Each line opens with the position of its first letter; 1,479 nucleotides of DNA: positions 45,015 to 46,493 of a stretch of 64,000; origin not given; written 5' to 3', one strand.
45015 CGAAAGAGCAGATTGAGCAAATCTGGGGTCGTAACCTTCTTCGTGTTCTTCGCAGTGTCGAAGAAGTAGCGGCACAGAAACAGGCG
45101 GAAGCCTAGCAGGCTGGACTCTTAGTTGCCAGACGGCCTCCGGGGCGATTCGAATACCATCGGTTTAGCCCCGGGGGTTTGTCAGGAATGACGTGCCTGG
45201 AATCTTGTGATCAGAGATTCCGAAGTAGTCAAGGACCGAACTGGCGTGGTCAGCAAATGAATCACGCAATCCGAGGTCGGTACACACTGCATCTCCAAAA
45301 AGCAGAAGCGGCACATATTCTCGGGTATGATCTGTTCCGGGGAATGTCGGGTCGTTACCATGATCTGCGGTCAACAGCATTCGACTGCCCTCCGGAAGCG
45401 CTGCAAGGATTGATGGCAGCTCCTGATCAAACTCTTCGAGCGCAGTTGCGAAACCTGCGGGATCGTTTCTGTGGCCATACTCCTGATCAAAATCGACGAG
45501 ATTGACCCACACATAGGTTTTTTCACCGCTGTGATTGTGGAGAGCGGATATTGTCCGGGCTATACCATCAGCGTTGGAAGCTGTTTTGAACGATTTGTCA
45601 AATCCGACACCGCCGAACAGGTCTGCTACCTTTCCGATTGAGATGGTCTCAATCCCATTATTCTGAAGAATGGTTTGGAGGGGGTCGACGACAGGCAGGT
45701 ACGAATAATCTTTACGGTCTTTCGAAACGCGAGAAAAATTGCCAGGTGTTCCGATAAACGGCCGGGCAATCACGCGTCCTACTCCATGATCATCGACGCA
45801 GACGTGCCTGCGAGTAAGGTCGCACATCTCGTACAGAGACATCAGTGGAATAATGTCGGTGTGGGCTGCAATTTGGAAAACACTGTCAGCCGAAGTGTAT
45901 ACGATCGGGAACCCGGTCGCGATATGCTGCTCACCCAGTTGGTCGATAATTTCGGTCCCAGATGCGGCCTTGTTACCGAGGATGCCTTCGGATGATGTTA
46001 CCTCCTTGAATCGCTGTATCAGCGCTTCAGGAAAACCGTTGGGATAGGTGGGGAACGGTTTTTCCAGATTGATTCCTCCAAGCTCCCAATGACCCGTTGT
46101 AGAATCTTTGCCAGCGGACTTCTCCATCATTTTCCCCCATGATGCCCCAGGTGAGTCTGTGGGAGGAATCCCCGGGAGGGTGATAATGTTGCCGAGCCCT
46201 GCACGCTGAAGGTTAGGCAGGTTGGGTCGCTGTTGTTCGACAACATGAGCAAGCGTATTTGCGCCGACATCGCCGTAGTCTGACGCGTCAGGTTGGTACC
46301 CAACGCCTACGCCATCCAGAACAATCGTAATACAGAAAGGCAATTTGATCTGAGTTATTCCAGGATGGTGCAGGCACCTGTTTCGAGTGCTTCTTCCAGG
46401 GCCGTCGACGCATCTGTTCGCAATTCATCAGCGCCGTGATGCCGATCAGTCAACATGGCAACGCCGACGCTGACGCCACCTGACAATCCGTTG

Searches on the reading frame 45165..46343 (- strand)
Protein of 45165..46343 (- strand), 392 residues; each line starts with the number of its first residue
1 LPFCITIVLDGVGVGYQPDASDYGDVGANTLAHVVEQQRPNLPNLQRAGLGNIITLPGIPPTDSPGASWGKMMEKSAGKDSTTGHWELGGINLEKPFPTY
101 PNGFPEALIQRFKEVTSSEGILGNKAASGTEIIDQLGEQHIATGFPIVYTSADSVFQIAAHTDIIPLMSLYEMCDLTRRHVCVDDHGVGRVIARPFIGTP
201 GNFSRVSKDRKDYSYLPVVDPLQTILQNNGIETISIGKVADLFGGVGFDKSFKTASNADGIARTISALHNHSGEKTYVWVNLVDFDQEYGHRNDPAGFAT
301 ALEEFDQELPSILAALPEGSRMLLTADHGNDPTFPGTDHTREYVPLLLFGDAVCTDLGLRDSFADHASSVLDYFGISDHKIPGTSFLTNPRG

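Call 109: search_protein_families(library=pfam, proteins=[window:45165-46343:-], max_evalue=0.00001)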
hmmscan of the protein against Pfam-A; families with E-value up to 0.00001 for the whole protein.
window:45165-46343:- (392 aa): 1 family
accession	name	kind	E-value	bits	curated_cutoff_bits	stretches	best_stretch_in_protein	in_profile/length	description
PF01676.23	Metalloenzyme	-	1e-33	117.4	24.3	1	6-377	5-251/252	Metalloenzyme superfamily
